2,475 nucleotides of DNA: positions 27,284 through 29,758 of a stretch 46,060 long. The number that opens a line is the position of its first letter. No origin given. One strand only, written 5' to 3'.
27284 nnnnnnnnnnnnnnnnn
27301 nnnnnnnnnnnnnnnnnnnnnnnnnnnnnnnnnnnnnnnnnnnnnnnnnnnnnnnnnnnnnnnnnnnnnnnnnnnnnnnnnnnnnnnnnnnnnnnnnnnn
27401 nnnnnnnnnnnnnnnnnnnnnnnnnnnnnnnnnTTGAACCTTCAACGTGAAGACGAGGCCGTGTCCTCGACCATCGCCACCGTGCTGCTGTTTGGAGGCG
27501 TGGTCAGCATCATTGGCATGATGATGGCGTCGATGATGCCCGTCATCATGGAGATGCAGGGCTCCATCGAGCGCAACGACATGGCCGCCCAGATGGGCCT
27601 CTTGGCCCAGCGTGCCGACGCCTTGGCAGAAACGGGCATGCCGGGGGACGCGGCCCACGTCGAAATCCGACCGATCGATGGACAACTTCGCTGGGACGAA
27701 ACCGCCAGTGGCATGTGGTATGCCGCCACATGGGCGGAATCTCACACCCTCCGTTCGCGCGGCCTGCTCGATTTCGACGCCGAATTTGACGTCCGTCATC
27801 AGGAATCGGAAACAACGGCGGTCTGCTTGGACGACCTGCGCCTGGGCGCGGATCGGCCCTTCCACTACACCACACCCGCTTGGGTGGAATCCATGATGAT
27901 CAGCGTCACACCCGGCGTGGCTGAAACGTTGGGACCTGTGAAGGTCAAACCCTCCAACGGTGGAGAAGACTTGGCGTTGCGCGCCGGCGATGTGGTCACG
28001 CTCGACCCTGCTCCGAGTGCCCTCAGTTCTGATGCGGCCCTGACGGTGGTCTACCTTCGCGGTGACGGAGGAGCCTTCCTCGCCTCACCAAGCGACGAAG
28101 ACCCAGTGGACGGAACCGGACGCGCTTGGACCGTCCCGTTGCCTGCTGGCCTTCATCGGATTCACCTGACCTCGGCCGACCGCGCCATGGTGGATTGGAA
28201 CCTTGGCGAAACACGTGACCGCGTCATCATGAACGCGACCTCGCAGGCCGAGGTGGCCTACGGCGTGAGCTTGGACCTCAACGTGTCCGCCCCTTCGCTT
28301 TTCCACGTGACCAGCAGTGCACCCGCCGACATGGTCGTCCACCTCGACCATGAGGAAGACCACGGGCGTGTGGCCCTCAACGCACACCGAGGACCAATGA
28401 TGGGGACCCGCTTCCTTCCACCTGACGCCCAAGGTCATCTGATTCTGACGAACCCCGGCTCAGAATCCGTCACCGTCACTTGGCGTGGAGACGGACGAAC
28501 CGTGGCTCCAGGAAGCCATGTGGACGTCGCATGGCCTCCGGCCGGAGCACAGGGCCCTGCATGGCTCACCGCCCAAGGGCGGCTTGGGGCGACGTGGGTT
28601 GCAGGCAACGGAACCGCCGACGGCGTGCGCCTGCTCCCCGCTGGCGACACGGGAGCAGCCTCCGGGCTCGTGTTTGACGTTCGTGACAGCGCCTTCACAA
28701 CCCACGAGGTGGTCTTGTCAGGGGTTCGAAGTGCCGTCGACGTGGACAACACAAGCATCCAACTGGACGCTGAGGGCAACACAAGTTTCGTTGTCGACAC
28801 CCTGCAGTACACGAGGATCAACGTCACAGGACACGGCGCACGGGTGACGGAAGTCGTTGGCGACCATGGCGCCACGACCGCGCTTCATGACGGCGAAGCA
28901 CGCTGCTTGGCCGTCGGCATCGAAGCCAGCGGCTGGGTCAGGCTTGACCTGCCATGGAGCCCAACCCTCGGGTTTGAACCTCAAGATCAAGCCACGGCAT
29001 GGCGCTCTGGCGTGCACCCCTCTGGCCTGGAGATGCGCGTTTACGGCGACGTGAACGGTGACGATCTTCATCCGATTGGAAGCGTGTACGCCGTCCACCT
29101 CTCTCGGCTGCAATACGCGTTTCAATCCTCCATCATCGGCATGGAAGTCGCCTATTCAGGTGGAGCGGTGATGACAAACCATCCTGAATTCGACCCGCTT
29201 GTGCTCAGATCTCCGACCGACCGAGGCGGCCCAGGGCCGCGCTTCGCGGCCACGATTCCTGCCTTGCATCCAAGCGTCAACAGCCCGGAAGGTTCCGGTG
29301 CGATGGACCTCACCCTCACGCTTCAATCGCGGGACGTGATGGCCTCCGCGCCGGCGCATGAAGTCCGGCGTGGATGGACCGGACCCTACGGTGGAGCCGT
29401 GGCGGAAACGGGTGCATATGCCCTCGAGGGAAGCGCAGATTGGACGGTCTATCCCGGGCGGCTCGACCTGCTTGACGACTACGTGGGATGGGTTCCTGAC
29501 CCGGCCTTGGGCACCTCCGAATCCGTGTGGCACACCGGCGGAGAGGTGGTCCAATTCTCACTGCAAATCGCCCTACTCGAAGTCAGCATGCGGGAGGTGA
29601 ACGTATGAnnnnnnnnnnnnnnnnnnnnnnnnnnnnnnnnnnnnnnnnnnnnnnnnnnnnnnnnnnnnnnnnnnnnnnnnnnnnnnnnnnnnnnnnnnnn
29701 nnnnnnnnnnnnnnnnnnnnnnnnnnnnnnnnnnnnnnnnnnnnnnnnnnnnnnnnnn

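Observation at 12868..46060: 33-kb cell-envelope island: two protease-coupled giant-protein operons flanking a pilin-like operon, with a dedicated OST and STAND regulator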

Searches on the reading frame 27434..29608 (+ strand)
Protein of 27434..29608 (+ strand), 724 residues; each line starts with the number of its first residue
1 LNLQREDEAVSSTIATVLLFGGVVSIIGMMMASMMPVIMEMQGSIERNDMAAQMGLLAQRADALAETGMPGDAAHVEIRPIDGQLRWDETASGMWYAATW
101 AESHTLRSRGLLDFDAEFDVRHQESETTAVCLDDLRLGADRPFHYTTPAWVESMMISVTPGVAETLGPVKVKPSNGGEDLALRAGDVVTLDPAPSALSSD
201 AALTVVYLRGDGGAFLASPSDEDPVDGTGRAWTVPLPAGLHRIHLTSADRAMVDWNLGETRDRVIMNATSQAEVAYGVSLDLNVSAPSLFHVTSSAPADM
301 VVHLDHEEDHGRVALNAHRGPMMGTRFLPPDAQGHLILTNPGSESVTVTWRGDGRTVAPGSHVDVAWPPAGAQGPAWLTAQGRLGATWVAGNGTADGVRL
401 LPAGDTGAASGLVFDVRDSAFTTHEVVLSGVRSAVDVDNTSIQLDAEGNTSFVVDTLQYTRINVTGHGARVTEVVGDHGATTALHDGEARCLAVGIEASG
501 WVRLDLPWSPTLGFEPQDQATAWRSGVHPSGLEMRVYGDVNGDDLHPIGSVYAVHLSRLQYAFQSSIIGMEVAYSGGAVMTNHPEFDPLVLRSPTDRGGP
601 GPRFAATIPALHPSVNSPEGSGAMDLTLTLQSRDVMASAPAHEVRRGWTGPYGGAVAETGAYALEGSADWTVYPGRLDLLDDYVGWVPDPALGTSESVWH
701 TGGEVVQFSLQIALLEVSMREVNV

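Call 5: search_protein_families(library=pfam, proteins=[window:27434-29608:+], max_evalue=0.01)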
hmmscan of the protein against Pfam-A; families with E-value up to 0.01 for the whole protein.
window:27434-29608:+ (724 aa): 1 family
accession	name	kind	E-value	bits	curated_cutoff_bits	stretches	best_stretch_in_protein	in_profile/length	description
PF23960.2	DUF7289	-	1.4e-06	28.5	27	1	9-90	2-81/238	Family of unknown function (DUF7289)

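Call 21: find_related_loci(query=A1, collection=genome_contigs, flank=10000)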
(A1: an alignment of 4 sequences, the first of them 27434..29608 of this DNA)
Query A1 (724 aa) in genome_contigs; peptide patterns used: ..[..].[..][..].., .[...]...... (x = any residue, [..] = any of these).
53 stretches matched a pattern; 16 encode a relative of the query (tblastn E <= 1e-3); 14 distinct loci.
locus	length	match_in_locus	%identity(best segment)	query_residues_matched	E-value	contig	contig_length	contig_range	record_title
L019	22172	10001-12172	84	1-724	0e+0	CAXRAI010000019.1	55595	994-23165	MAG: Salinimicrobium sp. isolate YZ09aB_8.71 genome assembly, contig: k141_874956, whole genome shotgun sequence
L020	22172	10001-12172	84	1-724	0e+0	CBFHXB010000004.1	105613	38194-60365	MAG: Candidatus Poseidoniaceae archaeon isolate Co_bin_437_indper genome assembly, contig: Co_bin_437_indper_c4, whole g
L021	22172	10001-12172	80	1-724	0e+0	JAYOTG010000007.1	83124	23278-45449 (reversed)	MAG: Candidatus Poseidoniales archaeon isolate 139566_S167_metabat_bins_2.tsv.183 NODE_200_length_83124_cov_6.802225, wh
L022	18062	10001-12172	80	1-724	0e+0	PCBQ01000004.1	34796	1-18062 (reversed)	MAG: Methanobacteriota archaeon isolate NP116 54120, whole genome shotgun sequence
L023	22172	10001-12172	80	1-724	0e+0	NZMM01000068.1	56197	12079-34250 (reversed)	MAG: Methanobacteriota archaeon isolate IN1222 36397, whole genome shotgun sequence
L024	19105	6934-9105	94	1-724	0e+0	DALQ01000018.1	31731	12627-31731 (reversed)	MAG TPA_asm: Euryarchaeota archaeon UBA495 UBA495_contig_46785, whole genome shotgun sequence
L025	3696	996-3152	61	1-723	0e+0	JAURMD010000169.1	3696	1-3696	MAG: Thermoplasmatota archaeon isolate SFB_Oligo_Co_17 k141_4739374, whole genome shotgun sequence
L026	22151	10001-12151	61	1-721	0e+0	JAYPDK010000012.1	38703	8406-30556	MAG: Candidatus Poseidoniaceae archaeon isolate 139580_S181_vamb_bins.tsv.024 NODE_948_length_38703_cov_7.605258, whole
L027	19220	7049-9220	92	1-724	0e+0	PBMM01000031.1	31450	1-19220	MAG: Methanobacteriota archaeon isolate SP212 45704, whole genome shotgun sequence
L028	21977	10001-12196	43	2-723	0e+0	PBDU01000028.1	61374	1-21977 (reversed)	MAG: Methanobacteriota archaeon isolate SP339 MHASMcontig_2292299, whole genome shotgun sequence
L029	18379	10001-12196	43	2-723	0e+0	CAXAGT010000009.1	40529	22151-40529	MAG TPA_asm: uncultured Candidatus Poseidoniales archaeon isolate ERR3525235_binner12_Refined_63 genome assembly, contig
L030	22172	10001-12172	81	1-724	0e+0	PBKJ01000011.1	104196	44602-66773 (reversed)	MAG: Methanobacteriota archaeon isolate SP272 126152, whole genome shotgun sequence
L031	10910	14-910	64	423-721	2e-112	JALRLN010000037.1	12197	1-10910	MAG: Candidatus Poseidoniaceae archaeon isolate JJ.15 NODE_37_length_12197_cov_3.842657, whole genome shotgun sequence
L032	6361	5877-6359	93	1-161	6e-94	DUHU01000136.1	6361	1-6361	MAG TPA_asm: Candidatus Poseidoniaceae archaeon isolate UBA12206 contig_79803, whole genome shotgun sequence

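Call 31: search_protein_families(library=ncbifam, proteins=[window:27434-29608:+], max_evalue=0.01)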
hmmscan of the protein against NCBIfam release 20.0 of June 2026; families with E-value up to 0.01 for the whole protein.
window:27434-29608:+ (724 aa): 0 families

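Call 36: find_homologous_proteins(query=window:27434-29608:+, max_evalue=0.001)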
Query window:27434-29608:+ (724 aa): 55 proteins with E <= 0.001 among 8000 candidates.
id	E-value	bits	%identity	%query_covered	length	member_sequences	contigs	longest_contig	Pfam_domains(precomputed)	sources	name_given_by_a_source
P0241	0.0e+0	1569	95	100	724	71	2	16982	-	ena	-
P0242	0.0e+0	1415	85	100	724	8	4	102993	-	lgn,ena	-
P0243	0.0e+0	1411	84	100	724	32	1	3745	PF23960.3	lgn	-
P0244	0.0e+0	1400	84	100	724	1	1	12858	-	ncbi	-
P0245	0.0e+0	1399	84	100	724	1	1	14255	-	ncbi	-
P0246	0.0e+0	1397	84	100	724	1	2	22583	-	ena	-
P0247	0.0e+0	1397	84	100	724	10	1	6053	-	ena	-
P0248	0.0e+0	1391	83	100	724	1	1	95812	-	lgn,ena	-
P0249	0.0e+0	1389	84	100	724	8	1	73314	PF23960.3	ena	-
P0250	0.0e+0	1370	82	100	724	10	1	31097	PF23960.3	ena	-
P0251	0.0e+0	1336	80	100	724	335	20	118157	-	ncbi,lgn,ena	-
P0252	0.0e+0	1270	83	92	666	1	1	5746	PF23960.3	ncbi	ncbi:MAG: hypothetical protein ACPH5S_02535, partial [Candidatus Poseidoniaceae archaeon]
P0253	1.3e-283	961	61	100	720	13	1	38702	-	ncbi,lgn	-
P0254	3.8e-280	950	61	100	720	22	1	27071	-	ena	-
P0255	9.2e-278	942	61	98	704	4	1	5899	-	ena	-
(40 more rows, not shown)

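Call 46: search_protein_representatives(protein=window:27434-29608:+)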
Query: 724 residues. Proteins with E-value up to 0.001 (for the whole library): 98; up to 1e-10: 72; up to 1e-30: 29. The best 98 are listed.
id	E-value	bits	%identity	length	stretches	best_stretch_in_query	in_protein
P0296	7.8e-200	682.6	47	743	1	2-721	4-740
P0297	4.9e-166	570.9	43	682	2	2-422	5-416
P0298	1.6e-164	565.9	41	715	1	3-721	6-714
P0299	1.4e-140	486.7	38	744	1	5-719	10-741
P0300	2.6e-137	475.9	39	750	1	3-716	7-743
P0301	6.9e-119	415.1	35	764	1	3-722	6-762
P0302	1.4e-113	397.5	38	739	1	3-717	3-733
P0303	1.9e-107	377.2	36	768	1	4-715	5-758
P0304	2.6e-104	366.8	34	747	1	3-717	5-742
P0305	3.4e-101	356.6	40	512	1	196-723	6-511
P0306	2.4e-97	343.8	30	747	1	6-718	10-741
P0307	2.4e-95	337.2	34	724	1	30-715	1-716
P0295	1.5e-87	311.5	40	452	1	2-381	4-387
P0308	1.1e-86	308.6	36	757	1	3-717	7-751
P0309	1.8e-76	274.8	57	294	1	502-723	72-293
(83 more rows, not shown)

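Call 48: find_related_loci(query=A4, collection=metagenome_contigs, flank=10000)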
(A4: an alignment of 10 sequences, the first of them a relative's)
Query A4 (747 aa) in metagenome_contigs; peptide patterns used: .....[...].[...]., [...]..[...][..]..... (x = any residue, [..] = any of these).
132 stretches matched a pattern; 83 encode a relative of the query (tblastn E <= 1e-3); the best 80 are kept; 80 distinct loci.
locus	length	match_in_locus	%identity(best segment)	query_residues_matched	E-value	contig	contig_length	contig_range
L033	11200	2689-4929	99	1-747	0e+0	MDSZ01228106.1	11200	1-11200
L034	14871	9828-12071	82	1-746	0e+0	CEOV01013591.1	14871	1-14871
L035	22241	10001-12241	73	1-747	0e+0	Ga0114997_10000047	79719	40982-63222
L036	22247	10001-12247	61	1-747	0e+0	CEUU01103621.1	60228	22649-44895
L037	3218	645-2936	33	1-747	4e-131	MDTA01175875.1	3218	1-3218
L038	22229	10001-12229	31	7-745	4e-123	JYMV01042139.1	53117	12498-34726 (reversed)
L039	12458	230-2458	31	7-745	4e-123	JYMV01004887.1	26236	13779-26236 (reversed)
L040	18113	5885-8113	31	7-745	5e-121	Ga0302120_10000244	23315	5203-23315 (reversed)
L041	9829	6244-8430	31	10-739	4e-115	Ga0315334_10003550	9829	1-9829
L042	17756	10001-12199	31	10-743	7e-115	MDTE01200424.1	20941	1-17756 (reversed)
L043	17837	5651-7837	30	10-743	6e-114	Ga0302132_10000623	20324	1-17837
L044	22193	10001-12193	31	10-746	1e-113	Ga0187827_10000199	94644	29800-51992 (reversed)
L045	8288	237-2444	31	10-739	5e-113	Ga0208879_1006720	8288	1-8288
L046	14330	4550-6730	31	12-743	7e-113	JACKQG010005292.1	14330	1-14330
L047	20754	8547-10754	31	10-739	2e-112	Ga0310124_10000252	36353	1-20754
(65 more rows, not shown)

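Call 54: predict_structure(alignment_id=A3)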
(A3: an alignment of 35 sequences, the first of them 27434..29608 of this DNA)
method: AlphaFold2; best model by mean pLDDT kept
length: 724 residues; sequences in the alignment: 35
mean_pLDDT: 63.1   pTM: 0.66
mean pLDDT of the five models: 63.1, 62.4, 61.5, 57.6, 53.9
residues with pLDDT >= 90: 162; 70-90: 216; 50-70: 59; < 50: 287
segments of 3 or more residues with pLDDT < 50: 1-104, 162-166, 222-227, 556-724
pLDDT, mean of each block of 10 residues (from residue 1): 31 33 32 28 28 37 37 39 33 31 54 73 79 71 87 88 57 83 85 90 90 87 50 90 92 86 87 91 91 88 80 89 93 93 93 92 91 91 93 80 92 81 78 73 63 70 82 91 88 71 82 74 77 82 79 53 29 24 26 27 24 29 35 31 31 35 34 29 35 33 34 27 26
secondary structure, 60 per line:
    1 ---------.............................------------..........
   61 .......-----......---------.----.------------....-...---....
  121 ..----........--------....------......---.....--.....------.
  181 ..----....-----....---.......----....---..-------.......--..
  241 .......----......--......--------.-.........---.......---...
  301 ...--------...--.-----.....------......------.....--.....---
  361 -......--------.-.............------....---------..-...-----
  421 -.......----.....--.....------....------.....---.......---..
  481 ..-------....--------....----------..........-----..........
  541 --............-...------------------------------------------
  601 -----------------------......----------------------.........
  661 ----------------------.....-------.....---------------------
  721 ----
elements in order (helices of 4 or more, strands of 3 or more residues): H10-38 H51-67 E73-78 E106-109 E117-122 E127-134 E143-146 E153-158 H162-166 E169-173 E180-182 E187-190 E196-199 E203-209 E214-217 E230-236 E239-247 E252-257 E260-265 E276-284 E288-294 E298-303 E312-314 E323-327 E334-339 E346-350 E353-357 E362-367 E378-390 E397-400 E413-415 E422-428 E433-437 E440-444 E451-454 E461-465 E469-475 E479-482 E490-493 E502-505 H516-525 E531-540 E543-554 E624-629 H652-660 E683-687 E695-699

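Call 59: fold_search(model_id=the predicted structure, library=pdb)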
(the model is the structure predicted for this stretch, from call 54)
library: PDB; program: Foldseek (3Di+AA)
matches with E <= 10: 1576; with E <= 0.001: 5
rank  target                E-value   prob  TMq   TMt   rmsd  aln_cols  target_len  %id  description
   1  9h9a                  1.4e-04  0.35  0.10  0.07  45.0       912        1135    7  native structure of the full-length pesticidal protein Cry8Ba2, from crystals formed in vivo (form 1) (released 2025-12-03)
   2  6qe7_B                6.7e-04  0.51  0.09  0.19  21.4       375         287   10  anti-sigma factor domain-containing protein (released 2019-06-12)
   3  6qe7_A                8.7e-04  0.44  0.09  0.20  22.5       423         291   11  anti-sigma factor domain-containing protein (released 2019-06-12)
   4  8w7n                  8.7e-04  0.41  0.10  0.08  40.9       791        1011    7  Crystal structure of the in-cell Cry1Aa purified from Bacillus thuringiensis (released 2024-03-06)
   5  7u1j_C                9.7e-04  0.63  0.10  0.17  17.9       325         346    9  Crystal structure of Pisum sativum convicilin (released 2022-03-30)
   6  6qe7_C                1.0e-03  0.38  0.09  0.19  22.8       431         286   10  anti-sigma factor domain-containing protein (released 2019-06-12)
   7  4qaw_E                1.1e-03  0.82  0.10  0.14  20.9       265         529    8  Structure of modular Xyn30D from Paenibacillus barcinonensis (released 2014-10-08)
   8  6v7l_C                1.3e-03  0.41  0.09  0.15  18.4       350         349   11  The structure of the P212121 crystal form of canavalin at 173 K (released 2020-02-19)
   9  6v7l_A                1.3e-03  0.54  0.09  0.15  20.2       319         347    9  The structure of the P212121 crystal form of canavalin at 173 K (released 2020-02-19)
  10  6b9r_C                1.4e-03  0.51  0.09  0.13  17.9       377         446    8  Streptomyces albus HEPD with substrate 2-hydroxyethylphosphonate (2-HEP) and Fe(II) bound (released 2017-12-20)
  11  6v7l_B                2.1e-03  0.33  0.09  0.15  19.1       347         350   11  The structure of the P212121 crystal form of canavalin at 173 K (released 2020-02-19)
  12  5hkj                  2.6e-03  0.28  0.12  0.17  20.9       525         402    7  Single Chain Recombinant Globular Head of the Complement System Protein C1q (released 2016-03-02)
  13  7u1h_B                2.8e-03  0.41  0.09  0.15  18.2       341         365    8  Crystal structure of Lens culinaris vicilin (released 2022-03-09)
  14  1j58                  2.8e-03  0.25  0.09  0.15  18.1       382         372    9  Crystal Structure of Oxalate Decarboxylase (released 2002-07-03)
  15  5iku                  2.9e-03  0.51  0.10  0.24  19.1       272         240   11  Crystal structure of the Hathewaya histolytica ColG tandem collagen-binding domain s3as3b in the presence of calcium at  (released 2017-03-15)
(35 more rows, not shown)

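Call 60: list_cluster_members(proteins=[P0296, P0298, P0299, P0300, P0301, P0302, P0303, P0304, P0306, P0308])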
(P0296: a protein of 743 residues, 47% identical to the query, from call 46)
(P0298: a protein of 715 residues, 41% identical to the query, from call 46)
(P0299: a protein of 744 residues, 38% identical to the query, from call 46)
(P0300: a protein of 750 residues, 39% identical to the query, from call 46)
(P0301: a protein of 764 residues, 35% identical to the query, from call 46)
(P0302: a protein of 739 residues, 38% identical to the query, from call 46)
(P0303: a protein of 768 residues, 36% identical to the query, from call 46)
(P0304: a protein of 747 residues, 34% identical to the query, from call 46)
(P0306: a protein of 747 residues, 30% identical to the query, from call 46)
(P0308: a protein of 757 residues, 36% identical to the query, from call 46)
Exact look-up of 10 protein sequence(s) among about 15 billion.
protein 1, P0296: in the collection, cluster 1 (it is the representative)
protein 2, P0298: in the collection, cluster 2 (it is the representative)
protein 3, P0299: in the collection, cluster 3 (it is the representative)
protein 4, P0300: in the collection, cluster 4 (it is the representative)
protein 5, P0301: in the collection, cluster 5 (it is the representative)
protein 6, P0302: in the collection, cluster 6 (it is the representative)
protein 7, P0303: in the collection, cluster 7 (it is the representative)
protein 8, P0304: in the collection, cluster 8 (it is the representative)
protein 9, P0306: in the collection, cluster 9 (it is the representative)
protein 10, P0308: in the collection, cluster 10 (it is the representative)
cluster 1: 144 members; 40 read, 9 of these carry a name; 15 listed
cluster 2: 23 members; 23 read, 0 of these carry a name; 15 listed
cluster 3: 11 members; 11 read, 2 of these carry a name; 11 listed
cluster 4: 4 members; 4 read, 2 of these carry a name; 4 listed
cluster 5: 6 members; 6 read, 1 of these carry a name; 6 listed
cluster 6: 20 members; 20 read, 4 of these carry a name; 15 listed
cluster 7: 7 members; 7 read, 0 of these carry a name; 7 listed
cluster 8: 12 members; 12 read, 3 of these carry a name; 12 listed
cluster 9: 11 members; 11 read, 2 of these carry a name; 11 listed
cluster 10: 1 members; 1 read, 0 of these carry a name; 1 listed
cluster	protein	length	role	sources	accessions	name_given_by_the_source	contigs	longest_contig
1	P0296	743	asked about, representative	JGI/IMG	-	-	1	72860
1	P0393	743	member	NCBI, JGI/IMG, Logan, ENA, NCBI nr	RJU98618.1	MAG: hypothetical protein DWC04_03215 [Candidatus Poseidoniales archaeon]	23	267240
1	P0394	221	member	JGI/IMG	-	hypothetical protein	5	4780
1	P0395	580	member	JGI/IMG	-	hypothetical protein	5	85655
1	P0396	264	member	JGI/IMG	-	hypothetical protein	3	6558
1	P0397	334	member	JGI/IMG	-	hypothetical protein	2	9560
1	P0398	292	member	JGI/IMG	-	hypothetical protein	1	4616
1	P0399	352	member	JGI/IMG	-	hypothetical protein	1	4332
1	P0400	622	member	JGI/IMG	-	hypothetical protein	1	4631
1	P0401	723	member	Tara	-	strand:+ start:807 stop:2978 length:2172 start_codon:yes stop_codon:yes gene_type:complete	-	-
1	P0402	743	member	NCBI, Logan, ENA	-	-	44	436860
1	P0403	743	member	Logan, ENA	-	-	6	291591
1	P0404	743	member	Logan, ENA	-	-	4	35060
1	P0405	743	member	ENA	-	-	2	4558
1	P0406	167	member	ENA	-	-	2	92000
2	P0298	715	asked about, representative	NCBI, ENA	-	-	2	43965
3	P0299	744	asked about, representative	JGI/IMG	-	-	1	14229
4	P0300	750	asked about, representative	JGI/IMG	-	hypothetical protein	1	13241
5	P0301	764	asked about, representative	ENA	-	-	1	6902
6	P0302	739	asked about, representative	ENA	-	-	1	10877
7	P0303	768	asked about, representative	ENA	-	-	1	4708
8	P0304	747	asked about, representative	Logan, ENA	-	-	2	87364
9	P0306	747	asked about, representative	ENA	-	-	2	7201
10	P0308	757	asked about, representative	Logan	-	-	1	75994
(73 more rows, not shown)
